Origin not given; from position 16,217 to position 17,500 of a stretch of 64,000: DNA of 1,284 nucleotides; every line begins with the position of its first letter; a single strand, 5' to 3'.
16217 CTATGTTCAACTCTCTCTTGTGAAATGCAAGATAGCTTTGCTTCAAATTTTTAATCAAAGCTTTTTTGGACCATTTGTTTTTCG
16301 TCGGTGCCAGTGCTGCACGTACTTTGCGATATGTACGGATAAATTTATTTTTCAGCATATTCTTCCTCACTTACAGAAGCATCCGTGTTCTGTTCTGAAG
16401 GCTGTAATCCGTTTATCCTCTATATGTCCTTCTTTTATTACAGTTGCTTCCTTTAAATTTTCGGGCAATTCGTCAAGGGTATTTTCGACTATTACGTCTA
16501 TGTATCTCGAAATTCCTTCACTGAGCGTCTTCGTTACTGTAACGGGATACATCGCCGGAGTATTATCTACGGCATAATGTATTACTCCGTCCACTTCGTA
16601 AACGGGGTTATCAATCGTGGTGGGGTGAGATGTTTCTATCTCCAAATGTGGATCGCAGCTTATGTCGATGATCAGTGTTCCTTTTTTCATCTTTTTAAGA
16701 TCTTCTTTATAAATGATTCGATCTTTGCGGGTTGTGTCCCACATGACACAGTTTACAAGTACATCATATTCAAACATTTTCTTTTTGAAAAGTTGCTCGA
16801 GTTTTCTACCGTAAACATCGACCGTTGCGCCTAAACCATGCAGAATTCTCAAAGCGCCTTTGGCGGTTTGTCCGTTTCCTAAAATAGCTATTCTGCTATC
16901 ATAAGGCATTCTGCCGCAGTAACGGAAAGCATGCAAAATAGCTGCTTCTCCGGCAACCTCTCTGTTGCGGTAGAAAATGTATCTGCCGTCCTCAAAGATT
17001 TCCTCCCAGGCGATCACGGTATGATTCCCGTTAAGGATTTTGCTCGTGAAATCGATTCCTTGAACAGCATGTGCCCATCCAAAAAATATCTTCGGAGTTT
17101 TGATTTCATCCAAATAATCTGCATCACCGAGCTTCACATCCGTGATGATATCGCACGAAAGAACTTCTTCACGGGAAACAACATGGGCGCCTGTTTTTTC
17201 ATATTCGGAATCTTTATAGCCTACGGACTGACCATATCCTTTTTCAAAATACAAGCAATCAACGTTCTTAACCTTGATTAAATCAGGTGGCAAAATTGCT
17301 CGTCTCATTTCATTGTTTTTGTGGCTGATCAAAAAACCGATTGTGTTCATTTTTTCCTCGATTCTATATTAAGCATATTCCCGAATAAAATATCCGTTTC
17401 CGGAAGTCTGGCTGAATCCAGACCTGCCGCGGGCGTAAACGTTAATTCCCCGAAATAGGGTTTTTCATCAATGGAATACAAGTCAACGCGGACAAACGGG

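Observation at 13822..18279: Two TupA-like ATP-grasp amidoligases bracketing an opine-synthase-like dehydrogenase inside a glycan locus: predicted amino-acid- or opine-amidated uronic-acid polysaccharide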

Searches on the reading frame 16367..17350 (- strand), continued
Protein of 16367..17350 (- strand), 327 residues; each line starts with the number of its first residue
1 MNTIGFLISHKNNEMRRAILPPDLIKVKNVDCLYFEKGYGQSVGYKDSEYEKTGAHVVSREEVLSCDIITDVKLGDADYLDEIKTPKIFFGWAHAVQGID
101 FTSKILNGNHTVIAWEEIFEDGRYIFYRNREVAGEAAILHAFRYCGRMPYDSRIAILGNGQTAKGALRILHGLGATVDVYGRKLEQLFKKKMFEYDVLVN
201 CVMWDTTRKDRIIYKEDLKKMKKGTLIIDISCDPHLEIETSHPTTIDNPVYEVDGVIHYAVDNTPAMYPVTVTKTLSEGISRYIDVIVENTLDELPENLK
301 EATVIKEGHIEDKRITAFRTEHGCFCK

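Call 38: search_protein_families(library=pfam, proteins=[L048:7022-7990:+, L048:7983-9098:+, L048:11475-12296:+, L048:14228-15241:+], max_evalue=0.001)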
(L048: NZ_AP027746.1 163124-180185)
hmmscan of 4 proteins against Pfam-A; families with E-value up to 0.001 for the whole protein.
L048:7022-7990:+ (322 aa): 0 families

L048:7983-9098:+ (371 aa): 2 families
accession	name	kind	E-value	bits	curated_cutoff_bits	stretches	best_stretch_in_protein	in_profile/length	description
PF01262.27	AlaDh_PNT_C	-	2.5e-11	43.9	23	1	146-353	14-213/214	Alanine dehydrogenase/PNT, C-terminal domain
PF05222.21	AlaDh_PNT_N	-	0.00021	21.9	30.4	1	12-125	7-121/136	Alanine dehydrogenase/PNT, N-terminal domain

L048:11475-12296:+ (273 aa): 0 families

L048:14228-15241:+ (337 aa): 9 families
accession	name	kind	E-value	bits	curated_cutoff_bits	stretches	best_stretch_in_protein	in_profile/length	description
PF01370.27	Epimerase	-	9.3e-58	195.9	20.9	1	4-233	2-226/240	NAD dependent epimerase/dehydratase family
PF16363.11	GDP_Man_Dehyd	-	3.4e-49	168.5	27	1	4-323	1-330/332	GDP-mannose 4,6 dehydratase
PF01073.25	3Beta_HSD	-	6.5e-16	58.6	22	1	4-286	1-274/280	3-beta hydroxysteroid dehydrogenase/isomerase family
PF04321.23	RmlD_sub_bind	-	4.3e-14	52.7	27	1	1-232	1-197/287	RmlD substrate binding domain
PF02719.21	Polysacc_synt_2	-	7.1e-12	45.5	20.2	1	4-169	2-155/293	Polysaccharide biosynthesis protein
PF00106.31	adh_short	-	8.6e-07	29.1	26.6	1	4-99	4-104/195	short chain dehydrogenase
PF13460.12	NAD_binding_10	-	9.2e-06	26.1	27.2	1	7-161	1-130/184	NAD(P)H-binding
PF07993.18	NAD_binding_4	-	0.00021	21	20.1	0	74-184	86-209/258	Male sterility protein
PF08659.16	KR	-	0.00039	20.8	22.6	0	3-145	3-155/180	KR domain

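Call 47: find_encoding_contigs(protein=P0005, flank=10000, max_places=2)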
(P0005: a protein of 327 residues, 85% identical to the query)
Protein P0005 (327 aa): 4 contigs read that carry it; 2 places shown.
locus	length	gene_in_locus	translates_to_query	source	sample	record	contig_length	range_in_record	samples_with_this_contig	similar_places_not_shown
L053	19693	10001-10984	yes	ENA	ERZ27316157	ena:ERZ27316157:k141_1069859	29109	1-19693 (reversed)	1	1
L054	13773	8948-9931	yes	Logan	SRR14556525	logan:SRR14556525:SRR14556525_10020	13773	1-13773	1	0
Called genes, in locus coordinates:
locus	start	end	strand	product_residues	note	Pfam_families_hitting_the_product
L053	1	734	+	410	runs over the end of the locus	PF00155:Aminotran_1_2 (weak), PF01041:DegT_DnrJ_EryC1, PF01212:Beta_elim_lyase (weak)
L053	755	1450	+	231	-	PF02397:Bac_transf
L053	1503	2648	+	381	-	PF13477:Glyco_trans_4_2, PF13439:Glyco_transf_4 (weak), PF13579:Glyco_trans_4_4 (weak), PF00534:Glycos_transf_1, PF13692:Glyco_trans_1_4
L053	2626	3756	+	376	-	PF13439:Glyco_transf_4, PF00534:Glycos_transf_1, PF13692:Glyco_trans_1_4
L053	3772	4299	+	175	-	PF00132:Hexapep, PF14602:Hexapep_2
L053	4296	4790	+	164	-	PF00132:Hexapep (faint)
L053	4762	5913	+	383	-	PF03071:GNT-I (weak)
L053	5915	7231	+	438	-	PF04932:Wzy_C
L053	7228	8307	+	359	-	PF13439:Glyco_transf_4, PF13579:Glyco_trans_4_4, PF20706:GT4-conflict, PF00534:Glycos_transf_1, PF13692:Glyco_trans_1_4, PF13524:Glyco_trans_1_2 (weak)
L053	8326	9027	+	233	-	PF00132:Hexapep (weak)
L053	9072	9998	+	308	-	PF14305:ATPgrasp_TupA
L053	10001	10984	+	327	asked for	PF05222:AlaDh_PNT_N, PF01262:AlaDh_PNT_C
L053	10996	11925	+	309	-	PF14305:ATPgrasp_TupA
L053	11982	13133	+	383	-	PF09587:PGA_cap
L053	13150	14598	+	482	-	PF01943:Polysacc_synt, PF13440:Polysacc_synt_3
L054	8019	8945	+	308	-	PF14305:ATPgrasp_TupA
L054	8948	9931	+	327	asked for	PF05222:AlaDh_PNT_N, PF01262:AlaDh_PNT_C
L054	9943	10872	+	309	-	PF14305:ATPgrasp_TupA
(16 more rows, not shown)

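Call 48: find_encoding_contigs(protein=P0004, flank=10000, max_places=2)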
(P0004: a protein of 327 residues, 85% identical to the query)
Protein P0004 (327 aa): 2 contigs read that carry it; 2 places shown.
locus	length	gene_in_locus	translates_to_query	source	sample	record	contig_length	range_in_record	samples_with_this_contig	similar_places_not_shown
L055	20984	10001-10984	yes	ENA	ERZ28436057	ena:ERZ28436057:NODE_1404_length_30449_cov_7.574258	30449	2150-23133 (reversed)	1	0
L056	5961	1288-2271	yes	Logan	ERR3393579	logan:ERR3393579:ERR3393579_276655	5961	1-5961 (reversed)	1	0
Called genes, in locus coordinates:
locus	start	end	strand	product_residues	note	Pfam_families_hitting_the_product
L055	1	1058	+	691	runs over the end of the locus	PF13727:CoA_binding_3, PF01073:3Beta_HSD, PF01370:Epimerase, PF02719:Polysacc_synt_2, PF04321:RmlD_sub_bind, PF16363:GDP_Man_Dehyd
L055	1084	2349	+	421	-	PF01041:DegT_DnrJ_EryC1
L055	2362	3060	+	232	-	PF02397:Bac_transf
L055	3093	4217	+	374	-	PF13477:Glyco_trans_4_2, PF00534:Glycos_transf_1, PF13692:Glyco_trans_1_4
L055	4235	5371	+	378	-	PF00534:Glycos_transf_1 (weak), PF13692:Glyco_trans_1_4 (weak)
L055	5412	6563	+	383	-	PF03071:GNT-I (weak)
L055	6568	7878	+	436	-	PF04932:Wzy_C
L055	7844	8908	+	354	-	PF13439:Glyco_transf_4, PF20706:GT4-conflict (weak), PF00534:Glycos_transf_1, PF13692:Glyco_trans_1_4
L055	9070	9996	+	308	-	PF14305:ATPgrasp_TupA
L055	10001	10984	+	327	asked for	PF05222:AlaDh_PNT_N, PF01262:AlaDh_PNT_C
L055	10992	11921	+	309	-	PF14305:ATPgrasp_TupA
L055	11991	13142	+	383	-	PF09587:PGA_cap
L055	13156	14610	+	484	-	PF01943:Polysacc_synt, PF13440:Polysacc_synt_3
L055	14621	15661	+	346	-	PF01073:3Beta_HSD, PF01370:Epimerase, PF02719:Polysacc_synt_2, PF05368:NmrA, PF07993:NAD_binding_4, PF16363:GDP_Man_Dehyd, PF13460:NAD_binding_10, PF08485:Polysacc_syn_2C, +1 more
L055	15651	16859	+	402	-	PF01370:Epimerase, PF02719:Polysacc_synt_2 (faint), PF04321:RmlD_sub_bind (faint), PF14667:Polysacc_synt_C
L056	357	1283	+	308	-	PF14305:ATPgrasp_TupA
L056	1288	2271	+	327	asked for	PF05222:AlaDh_PNT_N, PF01262:AlaDh_PNT_C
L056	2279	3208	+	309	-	PF14305:ATPgrasp_TupA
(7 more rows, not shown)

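Call 49: find_encoding_contigs(protein=P0006, flank=10000, max_places=2)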
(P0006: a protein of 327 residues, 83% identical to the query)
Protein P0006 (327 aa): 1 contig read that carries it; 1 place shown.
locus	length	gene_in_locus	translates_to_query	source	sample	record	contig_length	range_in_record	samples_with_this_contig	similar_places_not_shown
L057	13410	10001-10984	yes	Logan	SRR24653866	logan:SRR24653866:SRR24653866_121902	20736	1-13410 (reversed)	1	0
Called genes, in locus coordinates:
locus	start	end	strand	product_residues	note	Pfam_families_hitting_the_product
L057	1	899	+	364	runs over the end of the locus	-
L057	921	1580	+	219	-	PF02223:Thymidylate_kin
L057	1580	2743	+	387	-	PF01636:APH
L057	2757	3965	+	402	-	PF13579:Glyco_trans_4_4 (faint), PF13692:Glyco_trans_1_4 (faint)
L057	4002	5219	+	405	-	PF13579:Glyco_trans_4_4, PF13439:Glyco_transf_4, PF00534:Glycos_transf_1, PF13692:Glyco_trans_1_4, PF13524:Glyco_trans_1_2 (weak)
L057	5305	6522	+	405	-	-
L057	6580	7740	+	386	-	PF13439:Glyco_transf_4, PF13579:Glyco_trans_4_4, PF00534:Glycos_transf_1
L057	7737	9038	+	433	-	PF01943:Polysacc_synt, PF13440:Polysacc_synt_3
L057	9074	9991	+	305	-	PF14305:ATPgrasp_TupA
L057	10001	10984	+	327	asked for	PF05222:AlaDh_PNT_N, PF01262:AlaDh_PNT_C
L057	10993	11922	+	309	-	PF14305:ATPgrasp_TupA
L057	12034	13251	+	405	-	PF01210:NAD_Gly3P_dh_N (faint), PF03721:UDPG_MGDP_dh_N, PF00984:UDPG_MGDP_dh, PF03720:UDPG_MGDP_dh_C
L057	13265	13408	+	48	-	?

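Call 93: search_solved_structures(query=L048:7022-7990:+, max_evalue=1)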
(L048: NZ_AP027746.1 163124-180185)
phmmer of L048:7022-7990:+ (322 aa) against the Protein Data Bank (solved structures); distinct sequences matched with E-value up to 1: 4.
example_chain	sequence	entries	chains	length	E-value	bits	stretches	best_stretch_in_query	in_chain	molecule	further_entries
2ip4_A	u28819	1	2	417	0.47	12.6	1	88-148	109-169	Phosphoribosylamine--glycine ligase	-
2qk4_A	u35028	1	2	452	0.5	12.5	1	78-148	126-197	Trifunctional purine biosynthetic protein adenosine-3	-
3k5h_A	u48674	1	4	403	0.68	12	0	58-125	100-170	Phosphoribosyl-aminoimidazole carboxylase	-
3k5i_A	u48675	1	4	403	0.68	12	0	58-125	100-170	Phosphoribosyl-aminoimidazole carboxylase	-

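Call 96: predict_structure(alignment_id=A2)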
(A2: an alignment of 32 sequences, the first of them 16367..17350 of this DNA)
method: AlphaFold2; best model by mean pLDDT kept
length: 327 residues; sequences in the alignment: 32
mean_pLDDT: 85.9   pTM: 0.73
mean pLDDT of the five models: 85.9, 85.8, 81.5, 79.5, 75.7
residues with pLDDT >= 90: 159; 70-90: 131; 50-70: 36; < 50: 1
segments of 3 or more residues with pLDDT < 50: none
pLDDT, mean of each block of 10 residues (from residue 1): 90 74 94 96 91 97 96 83 93 72 92 86 68 82 84 89 88 92 90 94 72 92 91 76 76 90 59 79 95 92 92 84 84
secondary structure, 60 per line:
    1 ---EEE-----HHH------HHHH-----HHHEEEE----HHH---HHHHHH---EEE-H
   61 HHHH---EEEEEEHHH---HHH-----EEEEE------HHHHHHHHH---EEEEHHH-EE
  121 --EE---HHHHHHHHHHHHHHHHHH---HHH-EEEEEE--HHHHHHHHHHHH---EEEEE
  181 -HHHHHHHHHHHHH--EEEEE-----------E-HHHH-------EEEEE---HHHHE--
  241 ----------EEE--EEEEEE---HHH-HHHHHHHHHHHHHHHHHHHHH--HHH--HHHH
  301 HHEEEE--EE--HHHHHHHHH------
elements in order: E4-6 H21-24 E33-36 H47-52 E56-58 H60-64 E68-73 E88-92 H99-107 E111-114 H128-145 E153-158 H161-172 E176-180 H182-194 E197-201 H215-218 E226-230 H234-237 E251-253 E256-261 H269-289 H297-302 E303-306 H313-321

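Call 98: fold_search(model_id=the predicted structure, library=pdb)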
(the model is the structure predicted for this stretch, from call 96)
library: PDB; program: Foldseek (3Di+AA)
matches with E <= 10: 1756; with E <= 0.001: 296
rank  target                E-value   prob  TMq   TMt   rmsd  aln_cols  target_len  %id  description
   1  2vhw_B                2.3e-21  1.00  0.80  0.72   3.7       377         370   21  Crystal structure of holo L-alanine dehydrogenase from Mycobacterium tuberculosis in the open and closed conformation (released 2008-03-11)
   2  2vhx_B                3.7e-21  1.00  0.81  0.73   3.6       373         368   22  Crystal structure of the ternary complex of L-alanine dehydrogenase from Mycobacterium tuberculosis with NAD+ and pyru (released 2008-03-11)
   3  2vhx_A                4.1e-21  1.00  0.81  0.73   3.7       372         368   22  Crystal structure of the ternary complex of L-alanine dehydrogenase from Mycobacterium tuberculosis with NAD+ and pyru (released 2008-03-11)
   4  2vhx_D                4.4e-21  1.00  0.80  0.72   4.5       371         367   23  Crystal structure of the ternary complex of L-alanine dehydrogenase from Mycobacterium tuberculosis with NAD+ and pyru (released 2008-03-11)
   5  2vhw_E                9.0e-21  1.00  0.81  0.72   3.7       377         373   21  Crystal structure of holo L-alanine dehydrogenase from Mycobacterium tuberculosis in the open and closed conformation (released 2008-03-11)
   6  2voe_A                3.8e-20  1.00  0.78  0.70   4.2       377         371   23  Crystal structure of Rv2780 from M. tuberculosis H37Rv (released 2008-03-04)
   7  2vhx_C                4.4e-20  1.00  0.78  0.71   4.0       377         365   21  Crystal structure of the ternary complex of L-alanine dehydrogenase from Mycobacterium tuberculosis with NAD+ and pyru (released 2008-03-11)
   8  2vhv_A                6.2e-20  1.00  0.81  0.72   3.6       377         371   21  Crystal structure of the D270A mutant of L-alanine dehydrogenase from Mycobacterium tuberculosis in complex with NADH. (released 2008-03-11)
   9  8hye_C                1.2e-19  1.00  0.79  0.71   3.7       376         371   23  Structure of amino acid dehydrogenase-2752 with ligand (released 2023-04-05)
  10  1pjb                  1.3e-19  1.00  0.80  0.73   3.7       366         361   20  L-ALANINE DEHYDROGENASE (released 1999-06-08)
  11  8hye_B                2.7e-19  1.00  0.78  0.70   4.7       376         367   24  Structure of amino acid dehydrogenase-2752 with ligand (released 2023-04-05)
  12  8hye_A                9.1e-19  1.00  0.78  0.70   4.0       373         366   23  Structure of amino acid dehydrogenase-2752 with ligand (released 2023-04-05)
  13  8hyh                  6.3e-18  1.00  0.78  0.71   3.8       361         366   22  Structure of amino acid dehydrogenase3448 (released 2023-04-05)
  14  1x15_B                6.3e-18  1.00  0.72  0.67   4.1       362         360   18  Crystal structure of E. coli transhydrogenase domain I with bound NADH (released 2005-09-13)
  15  4j1t_E                8.3e-18  1.00  0.79  0.70   3.7       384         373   19  Crystal structure of Thermus thermophilus transhydrogenase heterotrimeric complex of the Alpha1 subunit dimer with the (released 2014-02-05)
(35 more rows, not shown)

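Call 105: find_encoding_contigs(protein=P0021, flank=9000, max_places=1)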
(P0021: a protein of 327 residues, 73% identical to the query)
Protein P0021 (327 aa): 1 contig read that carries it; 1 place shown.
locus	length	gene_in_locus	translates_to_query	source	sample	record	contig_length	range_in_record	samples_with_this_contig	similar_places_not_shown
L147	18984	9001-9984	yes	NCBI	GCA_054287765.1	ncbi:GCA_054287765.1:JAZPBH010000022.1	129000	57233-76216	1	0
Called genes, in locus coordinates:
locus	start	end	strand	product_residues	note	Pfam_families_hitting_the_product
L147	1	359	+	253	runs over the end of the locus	PF13506:Glyco_transf_21 (weak), PF13641:Glyco_tranf_2_3, PF00535:Glycos_transf_2, PF10111:Glyco_tranf_2_2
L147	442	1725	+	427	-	-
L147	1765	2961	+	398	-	PF13439:Glyco_transf_4, PF00534:Glycos_transf_1, PF13692:Glyco_trans_1_4, PF13524:Glyco_trans_1_2 (faint), PF20706:GT4-conflict (weak)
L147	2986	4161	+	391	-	-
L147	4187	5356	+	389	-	PF00534:Glycos_transf_1, PF13692:Glyco_trans_1_4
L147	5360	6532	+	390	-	PF13439:Glyco_transf_4, PF00534:Glycos_transf_1, PF13692:Glyco_trans_1_4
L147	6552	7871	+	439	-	PF03721:UDPG_MGDP_dh_N, PF00984:UDPG_MGDP_dh, PF03720:UDPG_MGDP_dh_C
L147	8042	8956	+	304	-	PF14305:ATPgrasp_TupA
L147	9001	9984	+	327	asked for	PF05222:AlaDh_PNT_N, PF01262:AlaDh_PNT_C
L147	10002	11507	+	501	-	PF01943:Polysacc_synt, PF13440:Polysacc_synt_3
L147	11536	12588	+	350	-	PF01073:3Beta_HSD, PF01370:Epimerase, PF02719:Polysacc_synt_2, PF04321:RmlD_sub_bind (weak), PF07993:NAD_binding_4, PF16363:GDP_Man_Dehyd, PF13460:NAD_binding_10, PF08485:Polysacc_syn_2C, +1 more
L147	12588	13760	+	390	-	PF14907:NTP_transf_5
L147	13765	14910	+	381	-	PF01370:Epimerase, PF07993:NAD_binding_4 (faint), PF16363:GDP_Man_Dehyd (faint), PF02719:Polysacc_synt_2 (weak), PF14667:Polysacc_synt_C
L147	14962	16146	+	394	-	PF02350:Epimerase_2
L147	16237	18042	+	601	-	PF07940:Hepar_II_III_C (faint)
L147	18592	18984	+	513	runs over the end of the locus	-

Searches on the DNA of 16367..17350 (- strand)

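Call 101: search_dna_similar(query=L048:7022-9098:+, collection=ecoli_genomes, mode=near, max_rows=15)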
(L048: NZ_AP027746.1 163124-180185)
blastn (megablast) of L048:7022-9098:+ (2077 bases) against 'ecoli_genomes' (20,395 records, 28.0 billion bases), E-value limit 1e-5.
Records with a match: 2; places in all: 2; records where one place covers at least 80% of the query: 2.
Genomes with a match: 2 of 5426; with a place that covers at least 80% of the query: 2. Places per genome that has any: lowest 1, median 1, highest 1. On chromosomes: 0 places; on plasmids: 2.
Best place of each record, by identity: >=99% 2.
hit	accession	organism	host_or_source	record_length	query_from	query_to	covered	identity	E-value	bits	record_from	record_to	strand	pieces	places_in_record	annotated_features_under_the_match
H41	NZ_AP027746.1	Escherichia coli strain 2017-01-4CC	Homo sapiens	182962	1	2077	100%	100.0%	0e+0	3836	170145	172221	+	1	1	N(5)-(carboxyethyl)ornithine synthase | hypothetical protein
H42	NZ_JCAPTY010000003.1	Escherichia coli strain ES7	Aquarana catesbeiana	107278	1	2077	100%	100.0%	0e+0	3836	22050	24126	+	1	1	N(5)-(carboxyethyl)ornithine synthase | ATP-grasp domain-containing protein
